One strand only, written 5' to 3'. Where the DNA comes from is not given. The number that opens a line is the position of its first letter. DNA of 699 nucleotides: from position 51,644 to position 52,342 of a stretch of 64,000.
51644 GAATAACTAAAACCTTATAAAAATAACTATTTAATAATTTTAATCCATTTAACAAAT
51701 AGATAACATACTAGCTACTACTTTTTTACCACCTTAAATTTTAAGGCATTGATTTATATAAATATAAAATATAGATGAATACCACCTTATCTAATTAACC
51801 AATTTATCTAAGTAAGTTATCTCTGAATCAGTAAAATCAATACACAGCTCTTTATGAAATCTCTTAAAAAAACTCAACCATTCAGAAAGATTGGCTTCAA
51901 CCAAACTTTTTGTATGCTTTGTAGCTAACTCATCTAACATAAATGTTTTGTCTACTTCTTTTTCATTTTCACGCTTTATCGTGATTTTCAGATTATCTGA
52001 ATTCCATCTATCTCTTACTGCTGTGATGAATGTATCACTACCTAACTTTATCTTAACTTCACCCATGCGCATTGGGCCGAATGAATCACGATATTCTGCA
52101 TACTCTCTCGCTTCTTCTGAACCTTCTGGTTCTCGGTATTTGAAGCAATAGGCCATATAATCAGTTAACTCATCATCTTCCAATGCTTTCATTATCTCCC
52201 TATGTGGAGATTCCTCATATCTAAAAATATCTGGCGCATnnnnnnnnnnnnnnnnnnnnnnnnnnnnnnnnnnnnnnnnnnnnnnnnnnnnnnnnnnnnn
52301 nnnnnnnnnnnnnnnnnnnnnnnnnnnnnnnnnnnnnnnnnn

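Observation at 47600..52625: AT-rich 5-kb island between rho and groEL: a McrBC-like NTPase/nuclease pair convergent with an m5C methyltransferase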

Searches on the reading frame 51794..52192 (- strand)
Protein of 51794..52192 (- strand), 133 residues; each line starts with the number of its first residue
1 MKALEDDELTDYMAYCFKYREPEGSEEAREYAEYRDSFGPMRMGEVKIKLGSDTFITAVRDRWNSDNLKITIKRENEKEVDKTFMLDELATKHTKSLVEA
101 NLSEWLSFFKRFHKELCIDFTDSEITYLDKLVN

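Call 3: search_protein_families(library=pfam, proteins=[window:51794-52192:-], max_evalue=0.01)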
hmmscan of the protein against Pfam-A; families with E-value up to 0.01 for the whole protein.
window:51794-52192:- (133 aa): 0 families

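Call 4: search_protein_families(library=padloc, proteins=[window:51794-52192:-], max_evalue=0.01)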
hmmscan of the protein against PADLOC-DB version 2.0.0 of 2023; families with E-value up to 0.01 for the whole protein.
window:51794-52192:- (133 aa): 0 families

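Call 5: search_protein_families(library=ncbifam, proteins=[window:51794-52192:-], max_evalue=0.01)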
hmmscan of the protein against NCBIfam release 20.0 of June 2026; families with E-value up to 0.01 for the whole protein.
window:51794-52192:- (133 aa): 0 families

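Call 47: search_protein_families(library=phrogs, proteins=[window:51794-52192:-], max_evalue=0.1)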
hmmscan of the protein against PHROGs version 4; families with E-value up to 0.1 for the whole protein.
window:51794-52192:- (133 aa): 1 family
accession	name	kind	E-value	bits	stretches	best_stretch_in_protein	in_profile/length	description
phrog_4231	-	unknown function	0.085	14.2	0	32-67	15-49/88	-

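Call 48: search_protein_families(library=pfam, proteins=[window:51794-52192:-], max_evalue=1)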
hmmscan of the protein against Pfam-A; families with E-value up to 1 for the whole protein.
window:51794-52192:- (133 aa): 0 families

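Call 57: find_homologous_proteins(query=window:51794-52192:-, max_evalue=0.001)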
Query window:51794-52192:- (133 aa): 2 proteins with E <= 0.001 among 11 candidates.
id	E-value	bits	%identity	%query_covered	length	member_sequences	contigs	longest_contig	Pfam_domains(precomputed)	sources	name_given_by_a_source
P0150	7.7e-83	293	100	100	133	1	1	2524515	-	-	-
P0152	1.3e-26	111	68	62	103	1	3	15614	-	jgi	jgi:hypothetical protein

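Call 60: find_encoding_contigs(protein=P0152, flank=8000, max_places=3)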
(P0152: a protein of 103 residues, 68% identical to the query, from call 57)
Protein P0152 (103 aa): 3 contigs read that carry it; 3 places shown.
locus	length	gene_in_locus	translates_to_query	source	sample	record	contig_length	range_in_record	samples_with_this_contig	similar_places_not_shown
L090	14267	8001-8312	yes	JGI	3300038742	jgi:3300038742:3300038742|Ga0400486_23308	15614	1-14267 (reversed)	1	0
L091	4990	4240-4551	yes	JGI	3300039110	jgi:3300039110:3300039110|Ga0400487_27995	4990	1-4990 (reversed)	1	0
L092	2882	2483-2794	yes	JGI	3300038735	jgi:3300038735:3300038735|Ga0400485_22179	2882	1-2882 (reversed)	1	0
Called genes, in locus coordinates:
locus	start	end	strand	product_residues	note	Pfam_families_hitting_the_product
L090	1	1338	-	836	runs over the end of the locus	PF03924:CHASE, PF00989:PAS, PF13426:PAS_9, PF00990:GGDEF, PF00563:EAL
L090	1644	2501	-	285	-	PF04392:ABC_sub_bind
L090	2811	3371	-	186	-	-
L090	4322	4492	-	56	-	-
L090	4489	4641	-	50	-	-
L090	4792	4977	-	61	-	-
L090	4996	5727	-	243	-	PF00106:adh_short, PF08659:KR, PF13561:adh_short_C2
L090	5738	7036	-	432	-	PF01565:FAD_binding_4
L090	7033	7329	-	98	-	PF04138:GtrA_DPMS_TM (weak)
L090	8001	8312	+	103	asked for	-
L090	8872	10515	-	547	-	PF00118:Cpn60_TCP1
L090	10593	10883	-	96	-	PF00166:Cpn10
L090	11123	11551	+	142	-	PF00254:FKBP_C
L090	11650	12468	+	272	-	PF03976:PPK2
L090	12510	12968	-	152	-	PF04186:FxsA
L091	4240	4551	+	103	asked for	-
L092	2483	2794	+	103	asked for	-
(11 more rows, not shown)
